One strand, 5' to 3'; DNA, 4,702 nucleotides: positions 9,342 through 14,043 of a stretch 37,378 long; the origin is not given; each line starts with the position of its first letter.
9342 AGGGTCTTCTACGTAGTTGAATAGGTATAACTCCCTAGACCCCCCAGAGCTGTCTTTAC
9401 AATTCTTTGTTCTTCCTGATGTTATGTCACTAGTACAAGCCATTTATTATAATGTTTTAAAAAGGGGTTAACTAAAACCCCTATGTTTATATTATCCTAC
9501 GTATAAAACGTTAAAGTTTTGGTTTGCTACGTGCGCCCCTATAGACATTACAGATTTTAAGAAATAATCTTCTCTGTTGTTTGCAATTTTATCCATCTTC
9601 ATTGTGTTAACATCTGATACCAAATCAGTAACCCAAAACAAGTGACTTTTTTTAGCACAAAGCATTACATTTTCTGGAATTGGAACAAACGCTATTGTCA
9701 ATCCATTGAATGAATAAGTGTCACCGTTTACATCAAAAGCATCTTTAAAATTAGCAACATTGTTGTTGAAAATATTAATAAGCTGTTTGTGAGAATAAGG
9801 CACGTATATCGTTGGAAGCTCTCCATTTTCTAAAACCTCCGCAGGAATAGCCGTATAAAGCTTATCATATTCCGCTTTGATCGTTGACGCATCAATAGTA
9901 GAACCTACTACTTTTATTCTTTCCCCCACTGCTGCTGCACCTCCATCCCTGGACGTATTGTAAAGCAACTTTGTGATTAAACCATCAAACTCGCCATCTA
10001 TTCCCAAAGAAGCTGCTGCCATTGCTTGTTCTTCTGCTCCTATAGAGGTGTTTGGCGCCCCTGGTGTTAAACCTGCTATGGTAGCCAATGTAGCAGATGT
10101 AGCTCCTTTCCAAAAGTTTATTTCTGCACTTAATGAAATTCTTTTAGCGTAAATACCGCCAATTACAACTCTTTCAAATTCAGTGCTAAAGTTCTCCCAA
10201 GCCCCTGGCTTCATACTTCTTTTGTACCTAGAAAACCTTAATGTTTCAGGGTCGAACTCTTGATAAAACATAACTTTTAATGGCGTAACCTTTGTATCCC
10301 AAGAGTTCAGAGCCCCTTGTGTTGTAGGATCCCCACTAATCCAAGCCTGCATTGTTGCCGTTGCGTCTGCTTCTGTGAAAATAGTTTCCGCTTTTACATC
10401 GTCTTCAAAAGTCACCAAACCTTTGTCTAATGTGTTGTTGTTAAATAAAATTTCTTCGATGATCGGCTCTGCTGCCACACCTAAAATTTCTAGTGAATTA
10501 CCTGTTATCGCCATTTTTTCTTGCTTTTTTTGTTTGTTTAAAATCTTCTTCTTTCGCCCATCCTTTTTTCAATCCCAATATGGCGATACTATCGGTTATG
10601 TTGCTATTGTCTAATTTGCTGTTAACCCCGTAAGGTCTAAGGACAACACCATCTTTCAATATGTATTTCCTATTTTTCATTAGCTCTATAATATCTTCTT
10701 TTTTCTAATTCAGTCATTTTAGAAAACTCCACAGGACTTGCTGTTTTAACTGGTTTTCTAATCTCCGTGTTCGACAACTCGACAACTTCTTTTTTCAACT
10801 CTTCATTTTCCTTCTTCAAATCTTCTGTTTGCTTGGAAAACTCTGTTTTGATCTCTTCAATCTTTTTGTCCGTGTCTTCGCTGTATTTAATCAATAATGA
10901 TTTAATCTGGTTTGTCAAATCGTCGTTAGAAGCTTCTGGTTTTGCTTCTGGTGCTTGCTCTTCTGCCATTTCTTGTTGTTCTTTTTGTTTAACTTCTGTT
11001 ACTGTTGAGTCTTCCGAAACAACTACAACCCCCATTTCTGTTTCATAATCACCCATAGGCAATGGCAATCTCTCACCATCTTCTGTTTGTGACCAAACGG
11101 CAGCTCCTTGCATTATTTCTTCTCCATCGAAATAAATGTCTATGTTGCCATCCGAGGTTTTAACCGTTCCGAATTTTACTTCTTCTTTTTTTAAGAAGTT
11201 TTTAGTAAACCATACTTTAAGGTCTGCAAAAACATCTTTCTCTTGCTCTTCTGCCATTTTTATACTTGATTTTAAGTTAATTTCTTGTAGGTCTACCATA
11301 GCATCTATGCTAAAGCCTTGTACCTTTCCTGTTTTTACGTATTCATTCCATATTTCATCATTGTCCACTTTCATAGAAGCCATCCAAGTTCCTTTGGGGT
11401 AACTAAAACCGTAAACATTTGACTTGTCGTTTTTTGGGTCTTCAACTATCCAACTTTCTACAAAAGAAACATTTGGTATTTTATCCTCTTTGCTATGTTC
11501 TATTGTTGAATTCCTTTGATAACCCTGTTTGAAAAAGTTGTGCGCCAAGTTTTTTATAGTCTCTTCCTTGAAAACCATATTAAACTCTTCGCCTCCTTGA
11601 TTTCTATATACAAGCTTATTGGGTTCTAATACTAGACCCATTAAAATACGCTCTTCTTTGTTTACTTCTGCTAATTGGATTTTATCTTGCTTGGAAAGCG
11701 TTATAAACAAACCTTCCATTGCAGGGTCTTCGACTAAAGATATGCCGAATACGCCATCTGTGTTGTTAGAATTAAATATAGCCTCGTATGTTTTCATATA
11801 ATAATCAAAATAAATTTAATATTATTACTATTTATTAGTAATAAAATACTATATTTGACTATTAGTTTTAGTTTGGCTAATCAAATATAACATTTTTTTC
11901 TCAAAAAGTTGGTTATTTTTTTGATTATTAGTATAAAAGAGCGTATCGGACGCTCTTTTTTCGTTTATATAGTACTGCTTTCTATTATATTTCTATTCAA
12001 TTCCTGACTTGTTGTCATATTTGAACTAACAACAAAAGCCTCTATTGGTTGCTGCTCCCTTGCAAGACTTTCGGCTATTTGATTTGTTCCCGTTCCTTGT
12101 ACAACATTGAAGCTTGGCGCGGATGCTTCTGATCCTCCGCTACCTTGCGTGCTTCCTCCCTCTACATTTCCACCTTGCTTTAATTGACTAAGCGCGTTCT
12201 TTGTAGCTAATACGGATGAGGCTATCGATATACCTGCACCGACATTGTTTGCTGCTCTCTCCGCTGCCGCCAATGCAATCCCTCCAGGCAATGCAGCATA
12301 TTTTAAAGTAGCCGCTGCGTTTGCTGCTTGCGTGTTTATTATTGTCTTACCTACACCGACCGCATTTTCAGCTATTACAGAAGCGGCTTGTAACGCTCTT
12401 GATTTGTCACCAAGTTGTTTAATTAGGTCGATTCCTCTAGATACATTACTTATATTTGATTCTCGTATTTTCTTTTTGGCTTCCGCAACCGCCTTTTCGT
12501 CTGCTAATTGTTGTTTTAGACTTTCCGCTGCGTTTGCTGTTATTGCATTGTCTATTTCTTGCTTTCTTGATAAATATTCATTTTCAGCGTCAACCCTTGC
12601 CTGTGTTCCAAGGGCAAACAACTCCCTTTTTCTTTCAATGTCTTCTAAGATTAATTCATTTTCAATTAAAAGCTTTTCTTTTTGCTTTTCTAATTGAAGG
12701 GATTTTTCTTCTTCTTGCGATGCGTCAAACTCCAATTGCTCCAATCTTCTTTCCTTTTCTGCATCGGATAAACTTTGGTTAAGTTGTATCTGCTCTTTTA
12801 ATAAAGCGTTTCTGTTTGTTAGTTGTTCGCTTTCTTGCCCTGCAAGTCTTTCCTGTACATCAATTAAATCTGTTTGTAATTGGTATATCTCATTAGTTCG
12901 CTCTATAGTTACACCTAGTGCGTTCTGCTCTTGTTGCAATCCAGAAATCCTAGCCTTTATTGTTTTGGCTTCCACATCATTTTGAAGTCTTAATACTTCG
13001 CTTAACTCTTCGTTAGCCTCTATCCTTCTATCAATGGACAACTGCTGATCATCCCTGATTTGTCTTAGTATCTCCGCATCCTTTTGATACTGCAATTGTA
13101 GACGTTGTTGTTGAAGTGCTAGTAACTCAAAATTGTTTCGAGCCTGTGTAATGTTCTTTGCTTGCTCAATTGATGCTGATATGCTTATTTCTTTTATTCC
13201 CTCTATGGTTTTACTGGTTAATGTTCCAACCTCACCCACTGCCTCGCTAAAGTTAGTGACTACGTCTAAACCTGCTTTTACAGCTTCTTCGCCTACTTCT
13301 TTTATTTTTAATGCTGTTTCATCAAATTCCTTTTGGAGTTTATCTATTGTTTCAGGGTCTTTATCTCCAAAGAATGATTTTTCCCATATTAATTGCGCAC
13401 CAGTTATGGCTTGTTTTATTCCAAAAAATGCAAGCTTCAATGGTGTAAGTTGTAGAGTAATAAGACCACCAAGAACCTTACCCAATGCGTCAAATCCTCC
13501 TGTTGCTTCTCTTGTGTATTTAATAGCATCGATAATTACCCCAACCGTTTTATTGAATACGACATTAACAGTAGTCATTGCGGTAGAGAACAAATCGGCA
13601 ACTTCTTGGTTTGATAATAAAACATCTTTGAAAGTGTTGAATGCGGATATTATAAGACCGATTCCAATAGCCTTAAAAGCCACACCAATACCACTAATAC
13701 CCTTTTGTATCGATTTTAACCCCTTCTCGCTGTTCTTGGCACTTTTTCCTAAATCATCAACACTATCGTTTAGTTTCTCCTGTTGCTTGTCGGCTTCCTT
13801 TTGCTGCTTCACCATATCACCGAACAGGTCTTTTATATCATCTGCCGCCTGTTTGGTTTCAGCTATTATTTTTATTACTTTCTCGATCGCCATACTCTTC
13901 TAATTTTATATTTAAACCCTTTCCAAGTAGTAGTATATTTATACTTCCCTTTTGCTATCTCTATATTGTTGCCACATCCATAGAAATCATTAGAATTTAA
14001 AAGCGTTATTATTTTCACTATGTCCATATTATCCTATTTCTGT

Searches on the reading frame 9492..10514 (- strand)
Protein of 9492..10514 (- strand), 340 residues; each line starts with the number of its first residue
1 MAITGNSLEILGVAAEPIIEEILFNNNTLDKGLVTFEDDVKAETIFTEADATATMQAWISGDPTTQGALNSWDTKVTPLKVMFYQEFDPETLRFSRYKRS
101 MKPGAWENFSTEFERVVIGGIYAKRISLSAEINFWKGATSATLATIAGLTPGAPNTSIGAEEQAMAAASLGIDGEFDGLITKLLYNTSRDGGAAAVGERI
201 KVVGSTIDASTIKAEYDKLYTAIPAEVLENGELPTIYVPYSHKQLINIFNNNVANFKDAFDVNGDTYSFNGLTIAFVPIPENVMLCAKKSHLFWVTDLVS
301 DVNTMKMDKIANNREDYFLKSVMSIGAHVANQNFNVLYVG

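Call 14: search_protein_families(library=pfam, proteins=[window:9492-10514:-], max_evalue=1)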
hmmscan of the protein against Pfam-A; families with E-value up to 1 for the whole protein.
window:9492-10514:- (340 aa): 0 families

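Call 30: search_protein_families(library=phrogs, proteins=[window:9492-10514:-], max_evalue=0.001)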
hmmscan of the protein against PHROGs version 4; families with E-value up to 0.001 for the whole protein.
window:9492-10514:- (340 aa): 1 family
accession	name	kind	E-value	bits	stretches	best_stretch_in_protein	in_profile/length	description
phrog_11320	-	unknown function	1.4e-16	61.3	1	200-333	164-299/324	-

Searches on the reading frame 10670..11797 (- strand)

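Call 14: search_protein_families(library=pfam, proteins=[window:10670-11797:-], max_evalue=1)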
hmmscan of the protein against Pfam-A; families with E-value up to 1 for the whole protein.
window:10670-11797:- (375 aa): 6 families
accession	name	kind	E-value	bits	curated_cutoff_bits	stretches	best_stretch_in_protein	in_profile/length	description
PF14550.11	Peptidase_S78_2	-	2.2e-15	57.2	24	1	44-167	7-121/126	Putative phage serine protease XkdF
PF02431.20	Chalcone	-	0.027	14.3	27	1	70-110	124-164/203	Chalcone-flavanone isomerase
PF24151.2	ArlX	-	0.069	13.1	28.7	1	258-341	22-101/229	ArlX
PF02183.23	HALZ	-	0.13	12.9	28.1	1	323-343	20-40/43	Homeobox associated leucine zipper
PF18333.6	ssDNA_DBD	-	0.18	12.5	25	1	269-364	5-98/106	Non-canonical single-stranded DNA-binding domain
PF12939.12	DUF3837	-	0.89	10.5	25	1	248-312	22-89/101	Domain of unknown function (DUF3837)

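Call 30: search_protein_families(library=phrogs, proteins=[window:10670-11797:-], max_evalue=0.001)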
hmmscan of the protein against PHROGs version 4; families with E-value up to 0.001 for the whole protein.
window:10670-11797:- (375 aa): 6 families
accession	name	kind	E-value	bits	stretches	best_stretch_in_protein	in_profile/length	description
phrog_24921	-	unknown function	2.8e-64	218.4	1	1-324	1-315/349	-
phrog_1530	-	other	6.2e-15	56.4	1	40-176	237-357/379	DNA methyltransferase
phrog_3017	-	head and packaging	2.4e-14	54.4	1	36-344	38-337/402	head maturation protease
phrog_15223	-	other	1.1e-12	49.3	1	46-219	10-165/199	protease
phrog_34096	-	head and packaging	1.2e-11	45.1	1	41-168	125-235/412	head maturation protease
phrog_13242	-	unknown function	0.00023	21.2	1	47-166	317-421/450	-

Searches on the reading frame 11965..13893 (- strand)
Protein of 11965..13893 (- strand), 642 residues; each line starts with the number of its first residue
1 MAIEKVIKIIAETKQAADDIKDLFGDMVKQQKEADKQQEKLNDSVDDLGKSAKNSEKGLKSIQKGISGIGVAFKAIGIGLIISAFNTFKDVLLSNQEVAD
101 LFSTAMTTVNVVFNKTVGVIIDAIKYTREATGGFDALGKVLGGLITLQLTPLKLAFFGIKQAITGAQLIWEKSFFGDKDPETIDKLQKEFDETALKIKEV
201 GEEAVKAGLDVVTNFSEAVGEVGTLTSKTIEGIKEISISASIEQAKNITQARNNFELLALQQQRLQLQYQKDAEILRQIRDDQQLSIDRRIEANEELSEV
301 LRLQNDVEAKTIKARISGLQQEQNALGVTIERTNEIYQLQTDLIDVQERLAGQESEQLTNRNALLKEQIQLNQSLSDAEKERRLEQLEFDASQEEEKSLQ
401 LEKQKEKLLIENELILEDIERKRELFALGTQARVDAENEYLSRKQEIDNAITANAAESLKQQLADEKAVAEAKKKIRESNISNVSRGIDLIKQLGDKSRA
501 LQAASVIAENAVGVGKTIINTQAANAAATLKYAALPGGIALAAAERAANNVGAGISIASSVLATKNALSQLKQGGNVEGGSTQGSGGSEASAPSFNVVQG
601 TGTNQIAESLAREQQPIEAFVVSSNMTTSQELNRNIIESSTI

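Call 14: search_protein_families(library=pfam, proteins=[window:11965-13893:-], max_evalue=1)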
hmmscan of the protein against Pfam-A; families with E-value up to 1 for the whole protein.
window:11965-13893:- (642 aa): 1 family
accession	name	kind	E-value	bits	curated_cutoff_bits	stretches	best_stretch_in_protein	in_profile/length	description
PF20700.3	Mutator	-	0.06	12.7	26.5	1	437-485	104-152/357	Mutator-like transposase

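Call 30: search_protein_families(library=phrogs, proteins=[window:11965-13893:-], max_evalue=0.001)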
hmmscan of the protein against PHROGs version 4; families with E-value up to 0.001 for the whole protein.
window:11965-13893:- (642 aa): 1 family
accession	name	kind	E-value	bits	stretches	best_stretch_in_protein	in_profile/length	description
phrog_21537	-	head and packaging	2e-09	37.8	1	227-476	260-500/682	virion structural protein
